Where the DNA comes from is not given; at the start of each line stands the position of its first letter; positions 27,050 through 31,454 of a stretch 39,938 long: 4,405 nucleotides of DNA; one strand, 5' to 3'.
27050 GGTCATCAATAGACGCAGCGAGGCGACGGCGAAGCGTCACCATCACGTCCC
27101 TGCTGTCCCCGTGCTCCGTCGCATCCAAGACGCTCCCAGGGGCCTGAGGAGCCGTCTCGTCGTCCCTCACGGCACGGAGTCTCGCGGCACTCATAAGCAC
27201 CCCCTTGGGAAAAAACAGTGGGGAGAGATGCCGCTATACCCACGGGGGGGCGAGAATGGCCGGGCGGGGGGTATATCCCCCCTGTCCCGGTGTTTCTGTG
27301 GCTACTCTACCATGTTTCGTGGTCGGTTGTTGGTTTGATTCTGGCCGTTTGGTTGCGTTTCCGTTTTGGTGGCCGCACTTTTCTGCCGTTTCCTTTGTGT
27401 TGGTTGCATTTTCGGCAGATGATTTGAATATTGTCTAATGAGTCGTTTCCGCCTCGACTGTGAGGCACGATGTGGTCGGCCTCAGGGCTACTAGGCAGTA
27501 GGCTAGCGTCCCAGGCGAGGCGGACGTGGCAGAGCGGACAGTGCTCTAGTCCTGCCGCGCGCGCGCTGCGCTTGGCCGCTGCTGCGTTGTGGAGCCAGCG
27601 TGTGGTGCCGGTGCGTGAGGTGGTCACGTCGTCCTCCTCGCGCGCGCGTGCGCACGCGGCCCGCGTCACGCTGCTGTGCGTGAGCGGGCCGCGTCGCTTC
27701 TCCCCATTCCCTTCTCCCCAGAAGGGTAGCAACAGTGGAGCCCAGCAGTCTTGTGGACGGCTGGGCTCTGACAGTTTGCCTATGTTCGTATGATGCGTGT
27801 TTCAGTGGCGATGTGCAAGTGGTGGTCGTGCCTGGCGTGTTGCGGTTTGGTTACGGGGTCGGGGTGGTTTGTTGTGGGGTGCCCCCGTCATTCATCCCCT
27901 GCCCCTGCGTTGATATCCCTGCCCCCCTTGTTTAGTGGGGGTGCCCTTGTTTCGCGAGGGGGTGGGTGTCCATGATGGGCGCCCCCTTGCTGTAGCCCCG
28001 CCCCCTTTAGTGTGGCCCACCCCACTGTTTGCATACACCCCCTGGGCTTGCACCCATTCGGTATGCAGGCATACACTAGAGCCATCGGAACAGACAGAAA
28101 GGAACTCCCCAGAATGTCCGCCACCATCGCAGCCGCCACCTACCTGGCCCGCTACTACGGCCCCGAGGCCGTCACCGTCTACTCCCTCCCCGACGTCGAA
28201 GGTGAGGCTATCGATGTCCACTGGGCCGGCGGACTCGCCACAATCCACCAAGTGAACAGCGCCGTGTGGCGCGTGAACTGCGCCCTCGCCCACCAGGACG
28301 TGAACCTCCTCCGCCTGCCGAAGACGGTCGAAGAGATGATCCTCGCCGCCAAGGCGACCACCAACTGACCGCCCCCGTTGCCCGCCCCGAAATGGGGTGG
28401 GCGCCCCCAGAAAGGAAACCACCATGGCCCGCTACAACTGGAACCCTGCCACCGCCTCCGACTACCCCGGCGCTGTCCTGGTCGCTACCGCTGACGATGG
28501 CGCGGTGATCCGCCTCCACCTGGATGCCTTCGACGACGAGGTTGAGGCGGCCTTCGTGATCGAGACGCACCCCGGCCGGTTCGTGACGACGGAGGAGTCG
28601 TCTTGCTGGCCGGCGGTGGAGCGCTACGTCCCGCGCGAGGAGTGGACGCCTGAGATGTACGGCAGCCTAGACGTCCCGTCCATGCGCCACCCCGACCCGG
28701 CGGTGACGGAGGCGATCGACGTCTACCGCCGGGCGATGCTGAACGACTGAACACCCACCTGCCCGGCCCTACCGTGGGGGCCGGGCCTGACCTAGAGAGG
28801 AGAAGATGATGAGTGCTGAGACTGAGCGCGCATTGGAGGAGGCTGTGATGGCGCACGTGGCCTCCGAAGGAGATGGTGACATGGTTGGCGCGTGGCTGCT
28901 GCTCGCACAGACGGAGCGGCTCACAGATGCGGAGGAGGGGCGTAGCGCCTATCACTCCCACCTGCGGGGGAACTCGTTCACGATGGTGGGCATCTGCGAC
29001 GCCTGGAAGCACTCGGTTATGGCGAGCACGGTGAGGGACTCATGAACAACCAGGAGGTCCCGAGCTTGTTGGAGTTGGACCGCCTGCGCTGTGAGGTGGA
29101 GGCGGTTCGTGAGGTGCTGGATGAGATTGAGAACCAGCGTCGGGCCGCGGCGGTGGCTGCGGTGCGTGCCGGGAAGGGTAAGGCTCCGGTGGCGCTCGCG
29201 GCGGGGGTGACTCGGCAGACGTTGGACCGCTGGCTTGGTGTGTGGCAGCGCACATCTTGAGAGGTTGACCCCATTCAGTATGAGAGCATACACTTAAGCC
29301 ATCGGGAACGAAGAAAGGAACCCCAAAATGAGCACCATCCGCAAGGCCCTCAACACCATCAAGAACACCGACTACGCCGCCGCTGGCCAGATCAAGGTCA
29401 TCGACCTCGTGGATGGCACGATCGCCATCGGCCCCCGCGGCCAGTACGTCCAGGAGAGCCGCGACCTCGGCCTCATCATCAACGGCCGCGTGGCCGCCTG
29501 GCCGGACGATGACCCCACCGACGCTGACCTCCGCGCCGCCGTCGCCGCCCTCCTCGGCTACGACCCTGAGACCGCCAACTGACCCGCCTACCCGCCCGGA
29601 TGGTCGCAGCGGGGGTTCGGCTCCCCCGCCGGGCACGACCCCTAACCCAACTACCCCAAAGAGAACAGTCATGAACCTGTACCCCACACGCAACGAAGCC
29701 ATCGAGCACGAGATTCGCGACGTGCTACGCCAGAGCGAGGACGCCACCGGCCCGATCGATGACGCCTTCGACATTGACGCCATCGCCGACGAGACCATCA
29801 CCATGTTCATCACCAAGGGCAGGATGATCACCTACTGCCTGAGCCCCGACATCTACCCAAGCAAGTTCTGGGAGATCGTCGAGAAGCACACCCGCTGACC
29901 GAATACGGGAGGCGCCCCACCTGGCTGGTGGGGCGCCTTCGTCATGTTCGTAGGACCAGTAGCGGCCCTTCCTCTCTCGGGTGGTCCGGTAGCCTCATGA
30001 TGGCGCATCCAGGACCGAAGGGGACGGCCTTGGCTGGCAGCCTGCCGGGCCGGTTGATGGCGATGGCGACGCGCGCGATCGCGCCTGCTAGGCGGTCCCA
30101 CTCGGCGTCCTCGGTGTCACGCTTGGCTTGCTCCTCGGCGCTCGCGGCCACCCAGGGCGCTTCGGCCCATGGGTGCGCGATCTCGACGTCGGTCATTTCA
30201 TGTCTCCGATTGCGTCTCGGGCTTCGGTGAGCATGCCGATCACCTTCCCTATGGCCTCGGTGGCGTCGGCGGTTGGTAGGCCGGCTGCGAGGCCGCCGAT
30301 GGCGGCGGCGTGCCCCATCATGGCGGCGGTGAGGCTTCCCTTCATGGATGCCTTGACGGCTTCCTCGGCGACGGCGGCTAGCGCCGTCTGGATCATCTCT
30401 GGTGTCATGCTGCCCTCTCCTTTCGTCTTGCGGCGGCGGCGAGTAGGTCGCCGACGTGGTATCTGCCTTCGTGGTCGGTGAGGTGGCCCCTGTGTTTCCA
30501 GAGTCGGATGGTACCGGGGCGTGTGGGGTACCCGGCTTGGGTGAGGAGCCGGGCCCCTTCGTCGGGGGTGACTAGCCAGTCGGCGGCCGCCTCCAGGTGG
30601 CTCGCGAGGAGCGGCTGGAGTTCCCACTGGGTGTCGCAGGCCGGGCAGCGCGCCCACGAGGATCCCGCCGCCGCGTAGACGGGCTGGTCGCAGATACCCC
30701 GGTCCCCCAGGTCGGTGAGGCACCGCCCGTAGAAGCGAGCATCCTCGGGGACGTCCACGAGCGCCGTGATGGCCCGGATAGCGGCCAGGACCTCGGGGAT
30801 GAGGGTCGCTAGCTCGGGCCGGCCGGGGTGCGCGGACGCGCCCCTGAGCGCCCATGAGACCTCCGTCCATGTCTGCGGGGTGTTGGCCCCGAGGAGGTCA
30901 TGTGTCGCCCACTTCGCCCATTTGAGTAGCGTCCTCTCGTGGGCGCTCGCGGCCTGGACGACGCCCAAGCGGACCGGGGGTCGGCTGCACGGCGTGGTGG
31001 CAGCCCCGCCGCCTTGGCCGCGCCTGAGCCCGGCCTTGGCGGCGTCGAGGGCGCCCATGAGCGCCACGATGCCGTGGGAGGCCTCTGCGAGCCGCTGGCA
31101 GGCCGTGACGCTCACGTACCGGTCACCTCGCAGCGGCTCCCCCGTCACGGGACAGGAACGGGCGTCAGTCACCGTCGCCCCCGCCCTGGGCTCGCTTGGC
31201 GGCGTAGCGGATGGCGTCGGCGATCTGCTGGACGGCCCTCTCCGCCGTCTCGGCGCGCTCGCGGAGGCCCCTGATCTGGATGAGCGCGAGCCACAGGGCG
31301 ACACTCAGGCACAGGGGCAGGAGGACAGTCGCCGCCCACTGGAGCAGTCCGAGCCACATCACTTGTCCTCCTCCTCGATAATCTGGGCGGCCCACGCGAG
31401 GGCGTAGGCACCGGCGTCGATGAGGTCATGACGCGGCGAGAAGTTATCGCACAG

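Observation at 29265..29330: Duplicated promoter-operator-5'UTR module (28048-28116 and 29265-29330) with a second, different 6-2-6 palindrome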

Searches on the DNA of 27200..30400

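Call 65: search_rna_families(source=window, start=27200, end=30400, threshold=evalue, max_evalue=1)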
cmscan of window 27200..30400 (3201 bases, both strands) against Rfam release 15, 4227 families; matches with E-value up to 1: 0.
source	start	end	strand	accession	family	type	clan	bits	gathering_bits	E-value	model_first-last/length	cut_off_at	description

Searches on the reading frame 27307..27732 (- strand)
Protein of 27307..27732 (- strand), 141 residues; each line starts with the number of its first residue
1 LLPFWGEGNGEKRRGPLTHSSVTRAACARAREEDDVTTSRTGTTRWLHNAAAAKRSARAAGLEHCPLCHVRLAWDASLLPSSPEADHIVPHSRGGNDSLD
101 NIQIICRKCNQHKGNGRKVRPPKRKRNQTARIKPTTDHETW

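Call 15: search_protein_families(library=phrogs, proteins=[window:27307-27732:-], max_evalue=0.01)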
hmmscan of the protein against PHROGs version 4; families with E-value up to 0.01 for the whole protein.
window:27307-27732:- (141 aa): 31 families (the best 25 are shown)
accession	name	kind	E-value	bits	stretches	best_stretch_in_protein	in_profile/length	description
phrog_8828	-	DNA, RNA and nucleotide metabolism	7.3e-22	79.3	1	36-129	29-136/205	HNH endonuclease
phrog_338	-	DNA, RNA and nucleotide metabolism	1.3e-19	71.7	1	17-131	166-277/340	HNH endonuclease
phrog_8660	-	DNA, RNA and nucleotide metabolism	3.2e-11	44.7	1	58-127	120-190/196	HNH endonuclease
phrog_6050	-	DNA, RNA and nucleotide metabolism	1.9e-10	41.1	1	65-120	314-364/402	HNH endonuclease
phrog_2118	-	DNA, RNA and nucleotide metabolism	2.4e-10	41.5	1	41-115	155-223/301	HNH endonuclease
phrog_1035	-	DNA, RNA and nucleotide metabolism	3e-10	41.4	1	62-115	159-212/271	endonuclease VII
phrog_2214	-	DNA, RNA and nucleotide metabolism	2.8e-09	37.6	1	63-125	194-248/429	HNH endonuclease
phrog_144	-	DNA, RNA and nucleotide metabolism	1.2e-08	35.8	1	27-129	44-148/175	HNH endonuclease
phrog_5718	-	DNA, RNA and nucleotide metabolism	1.5e-08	35.1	1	47-129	114-189/394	HNH endonuclease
phrog_16726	-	DNA, RNA and nucleotide metabolism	2.6e-08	34.9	1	85-115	112-142/308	HNH endonuclease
phrog_589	-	DNA, RNA and nucleotide metabolism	2.8e-08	34.7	1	30-120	57-145/179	HNH endonuclease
phrog_960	-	DNA, RNA and nucleotide metabolism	4e-08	32.8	1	37-129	204-290/991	HNH endonuclease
phrog_7785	-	DNA, RNA and nucleotide metabolism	4.8e-08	34.1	1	84-130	82-132/147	HNH endonuclease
phrog_333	-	DNA, RNA and nucleotide metabolism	5.7e-08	34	1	56-135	27-98/138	HNH endonuclease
phrog_9545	-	DNA, RNA and nucleotide metabolism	1.6e-07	32.2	1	69-123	119-174/206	HNH endonuclease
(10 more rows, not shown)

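Call 16: search_protein_families(library=pfam, proteins=[window:27307-27732:-], max_evalue=0.01)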
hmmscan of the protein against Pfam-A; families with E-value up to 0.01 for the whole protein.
window:27307-27732:- (141 aa): 4 families
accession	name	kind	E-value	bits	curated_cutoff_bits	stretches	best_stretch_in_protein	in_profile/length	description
PF14279.12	HNH_5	-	1e-10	41.8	27.5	1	84-115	14-45/56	HNH endonuclease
PF01844.29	HNH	-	1.3e-10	41.7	21.4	1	75-115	11-46/47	HNH endonuclease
PF13395.12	HNH_4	-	2.4e-07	31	22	1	81-115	16-50/54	HNH endonuclease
PF11162.13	DUF2946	-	0.0094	17.1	23.7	0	47-92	46-96/117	Protein of unknown function (DUF2946)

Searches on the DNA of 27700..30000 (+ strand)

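Call 6: search_dna_similar(query=window:27700-30000:+, collection=phages, mode=distant, max_rows=30)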
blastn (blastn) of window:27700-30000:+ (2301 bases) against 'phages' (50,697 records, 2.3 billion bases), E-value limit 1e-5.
Records with a match: 5; places in all: 5; records where one place covers at least 80% of the query: 0.
Best place of each record, by identity: 90-95% 4; 80-90% 1.
By first word of the organism name: Gordonia 4; Caudovirus 1.
By host as written in the record: Gordonia rubripertincta NRRL B-16540 4; Homo sapiens 1.
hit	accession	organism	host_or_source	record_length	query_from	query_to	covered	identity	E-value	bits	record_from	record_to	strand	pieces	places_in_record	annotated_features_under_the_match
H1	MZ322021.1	Gordonia phage Cafasso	Gordonia rubripertincta NRRL B-16540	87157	1895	1938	2%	93.2%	6e-8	67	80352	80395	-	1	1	none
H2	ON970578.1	Gordonia phage Aleemily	Gordonia rubripertincta NRRL B-16540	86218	1895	1938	2%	93.2%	6e-8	67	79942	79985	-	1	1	none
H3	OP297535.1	Gordonia phage ObLaDi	Gordonia rubripertincta NRRL B-16540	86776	1895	1938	2%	93.2%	6e-8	67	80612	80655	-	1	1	none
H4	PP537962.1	Gordonia phage Morgana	Gordonia rubripertincta NRRL B-16540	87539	1895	1938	2%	93.2%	6e-8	67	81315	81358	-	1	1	none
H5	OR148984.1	Caudovirus D_HF2_7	Homo sapiens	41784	1895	1939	2%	88.9%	9e-6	60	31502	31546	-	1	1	none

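Call 66: get_annotated_region(hit=H1, flank=1500)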
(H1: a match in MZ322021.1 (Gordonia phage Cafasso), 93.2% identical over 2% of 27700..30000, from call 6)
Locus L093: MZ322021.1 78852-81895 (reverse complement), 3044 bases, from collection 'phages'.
description: Gordonia phage Cafasso, complete genome.
organism: Gordonia phage Cafasso (NCBI taxid 2851095)
taxonomy: Viruses; Duplodnaviria; Heunggongvirae; Uroviricota; Caudoviricetes
host: Gordonia rubripertincta NRRL B-16540; source: soil; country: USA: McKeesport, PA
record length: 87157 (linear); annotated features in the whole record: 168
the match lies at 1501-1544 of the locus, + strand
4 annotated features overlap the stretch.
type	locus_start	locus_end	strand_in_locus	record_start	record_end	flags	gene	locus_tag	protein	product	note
CDS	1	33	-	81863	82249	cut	155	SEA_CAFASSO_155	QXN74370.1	hypothetical protein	-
CDS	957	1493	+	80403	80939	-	154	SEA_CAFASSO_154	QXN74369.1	hypothetical protein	-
CDS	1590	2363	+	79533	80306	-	153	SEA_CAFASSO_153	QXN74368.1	hypothetical protein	-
CDS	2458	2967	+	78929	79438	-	152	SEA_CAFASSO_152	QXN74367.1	hypothetical protein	-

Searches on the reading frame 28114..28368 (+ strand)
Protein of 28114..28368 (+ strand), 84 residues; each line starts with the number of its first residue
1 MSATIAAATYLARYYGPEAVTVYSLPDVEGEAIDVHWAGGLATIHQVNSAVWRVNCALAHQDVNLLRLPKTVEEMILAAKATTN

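Call 15: search_protein_families(library=phrogs, proteins=[window:28114-28368:+], max_evalue=0.01)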
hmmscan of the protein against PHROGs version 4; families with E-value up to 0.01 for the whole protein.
window:28114-28368:+ (84 aa): 0 families

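Call 16: search_protein_families(library=pfam, proteins=[window:28114-28368:+], max_evalue=0.01)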
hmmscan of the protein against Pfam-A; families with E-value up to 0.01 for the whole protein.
window:28114-28368:+ (84 aa): 0 families

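Call 62: search_protein_families(library=padloc, proteins=[window:28114-28368:+], max_evalue=0.1)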
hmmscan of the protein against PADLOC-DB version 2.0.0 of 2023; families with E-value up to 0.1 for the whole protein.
window:28114-28368:+ (84 aa): 0 families

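Call 63: search_protein_families(library=ncbifam, proteins=[window:28114-28368:+], max_evalue=0.1)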
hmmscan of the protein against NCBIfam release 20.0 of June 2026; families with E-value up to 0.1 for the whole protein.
window:28114-28368:+ (84 aa): 0 families

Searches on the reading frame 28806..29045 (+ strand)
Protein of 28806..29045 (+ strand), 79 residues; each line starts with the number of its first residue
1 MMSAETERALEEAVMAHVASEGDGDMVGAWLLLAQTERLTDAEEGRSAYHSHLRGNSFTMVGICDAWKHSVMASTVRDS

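Call 15: search_protein_families(library=phrogs, proteins=[window:28806-29045:+], max_evalue=0.01)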
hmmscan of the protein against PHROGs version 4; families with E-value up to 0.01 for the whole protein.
window:28806-29045:+ (79 aa): 1 family
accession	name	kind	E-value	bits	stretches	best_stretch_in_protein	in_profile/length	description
phrog_20803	-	unknown function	0.0036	18.4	1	2-36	1-36/77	-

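Call 16: search_protein_families(library=pfam, proteins=[window:28806-29045:+], max_evalue=0.01)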
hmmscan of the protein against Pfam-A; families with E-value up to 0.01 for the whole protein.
window:28806-29045:+ (79 aa): 0 families

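Call 62: search_protein_families(library=padloc, proteins=[window:28806-29045:+], max_evalue=0.1)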
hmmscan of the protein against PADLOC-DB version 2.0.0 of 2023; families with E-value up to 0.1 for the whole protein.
window:28806-29045:+ (79 aa): 0 families

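Call 63: search_protein_families(library=ncbifam, proteins=[window:28806-29045:+], max_evalue=0.1)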
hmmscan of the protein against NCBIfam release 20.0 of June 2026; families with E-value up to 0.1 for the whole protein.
window:28806-29045:+ (79 aa): 0 families

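Call 85: find_homologous_proteins(query=window:28806-29045:+, max_evalue=0.001)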
Query window:28806-29045:+ (79 aa): 11 proteins with E <= 0.001 among 11 candidates.
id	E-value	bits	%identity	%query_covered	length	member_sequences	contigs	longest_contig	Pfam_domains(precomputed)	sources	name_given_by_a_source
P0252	2.9e-41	156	96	99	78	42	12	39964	-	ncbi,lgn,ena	-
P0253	1.3e-40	154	94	100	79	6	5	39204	-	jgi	jgi:hypothetical protein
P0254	8.3e-40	151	92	99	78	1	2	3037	-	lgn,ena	-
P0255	1.5e-38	148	90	99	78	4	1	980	-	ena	-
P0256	2.3e-38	147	90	99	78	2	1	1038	-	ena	-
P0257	2.5e-36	140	83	99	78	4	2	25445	-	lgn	-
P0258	8.2e-35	136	81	99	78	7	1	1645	-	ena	-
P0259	1.8e-34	135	79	99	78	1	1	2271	-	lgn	-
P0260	7.1e-34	133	80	94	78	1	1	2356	-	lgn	-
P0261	5.0e-25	105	82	82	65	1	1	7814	-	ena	-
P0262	1.9e-19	87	55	99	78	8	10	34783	-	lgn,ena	-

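Call 97: search_solved_structures(query=A5, max_evalue=10, show_alignments=2)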
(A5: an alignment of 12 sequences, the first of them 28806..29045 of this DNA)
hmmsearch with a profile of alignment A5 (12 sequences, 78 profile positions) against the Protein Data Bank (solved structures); distinct sequences matched with E-value up to 10: 0.

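Call 98: predict_structure(alignment_id=A5)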
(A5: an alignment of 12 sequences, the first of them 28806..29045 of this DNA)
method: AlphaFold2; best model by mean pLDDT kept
length: 79 residues; sequences in the alignment: 12
mean_pLDDT: 66.6   pTM: 0.43
mean pLDDT of the five models: 66.6, 59.8, 59.1, 58.0, 48.9
residues with pLDDT >= 90: 0; 70-90: 19; 50-70: 58; < 50: 2
segments of 3 or more residues with pLDDT < 50: none
pLDDT, mean of each block of 10 residues (from residue 1): 72 70 61 66 66 69 71 59
secondary structure, 60 per line:
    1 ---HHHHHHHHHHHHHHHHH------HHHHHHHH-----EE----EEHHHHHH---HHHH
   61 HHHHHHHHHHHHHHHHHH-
elements in order: H4-20 H27-34 H48-53 H57-78

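Call 101: fold_search(model_id=the predicted structure, library=pdb)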
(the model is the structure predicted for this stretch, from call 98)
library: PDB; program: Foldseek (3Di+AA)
matches with E <= 10: 18; with E <= 0.001: 0
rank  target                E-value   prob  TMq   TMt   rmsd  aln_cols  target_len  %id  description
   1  2pmr                  2.1e+00  0.12  0.33  0.34  10.2        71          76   18  Crystal structure of a protein of unknown function from Methanobacterium thermoautotrophicum (released 2007-05-08)
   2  8gjg_A                3.2e+00  0.10  0.36  0.19   9.9        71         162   17  De novo design of high-affinity protein binders to bioactive helical peptides (released 2024-01-10)
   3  8e0n_A                4.8e+00  0.07  0.33  0.19   7.9        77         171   18  Homotrimeric variant of tcTRP9, BGL18 (released 2023-04-12)
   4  4fzo_A                5.4e+00  0.07  0.34  0.33  10.6        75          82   16  Crystal Structure of the apo-form uranyl binding protein (released 2013-12-11)
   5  4fzo_B                5.4e+00  0.06  0.32  0.31  10.2        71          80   17  Crystal Structure of the apo-form uranyl binding protein (released 2013-12-11)
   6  8e0n_E                6.2e+00  0.05  0.32  0.18   7.8        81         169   18  Homotrimeric variant of tcTRP9, BGL18 (released 2023-04-12)
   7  4fzp_A                6.6e+00  0.06  0.31  0.30   9.1        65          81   17  Crystal Structure of the uranyl binding protein complexed with uranyl (released 2013-12-11)
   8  6e9v_A                6.6e+00  0.05  0.33  0.15   9.3        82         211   16  DHF79 filament (released 2018-11-21)
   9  4a1g_D                7.0e+00  0.09  0.28  0.16   2.8        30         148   23  The crystal structure of the human Bub1 TPR domain in complex with the KI motif of Knl1 (released 2012-02-29)
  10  6sev_C                8.0e+00  0.03  0.24  0.15   8.0        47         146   23  Structure of Dps from Listeria innocua soaked with 10 mM zinc for 120 minutes (released 2019-09-25)
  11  4a1g_A                8.5e+00  0.10  0.30  0.17   2.6        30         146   27  The crystal structure of the human Bub1 TPR domain in complex with the KI motif of Knl1 (released 2012-02-29)
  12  6w3i_A                8.5e+00  0.04  0.30  0.11   7.7        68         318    9  Crystal structure of a FAM46C mutant in complex with Plk4 (released 2020-05-06)
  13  8xyv_B                8.5e+00  0.03  0.28  0.24  10.4        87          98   17  De novo designed protein 0705-5 (released 2024-10-02)
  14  3ixp_D                9.1e+00  0.03  0.29  0.12  10.8        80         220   11  Crystal structure of the ecdysone receptor bound to BYI08346 (released 2010-12-15)
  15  9llq_B                9.1e+00  0.02  0.28  0.15  11.7        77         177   16  Structure of TetR2 and DNA probe (released 2025-08-27)
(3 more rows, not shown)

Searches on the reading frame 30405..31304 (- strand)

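Call 15: search_protein_families(library=phrogs, proteins=[window:30405-31304:-], max_evalue=0.01)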
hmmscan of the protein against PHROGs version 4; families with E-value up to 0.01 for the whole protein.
window:30405-31304:- (299 aa): 1 family
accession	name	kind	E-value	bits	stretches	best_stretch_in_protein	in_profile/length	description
phrog_908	-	unknown function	7.9e-25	88.6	1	28-299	30-315/361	-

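Call 16: search_protein_families(library=pfam, proteins=[window:30405-31304:-], max_evalue=0.01)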
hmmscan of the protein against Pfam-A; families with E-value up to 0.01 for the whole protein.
window:30405-31304:- (299 aa): 0 families
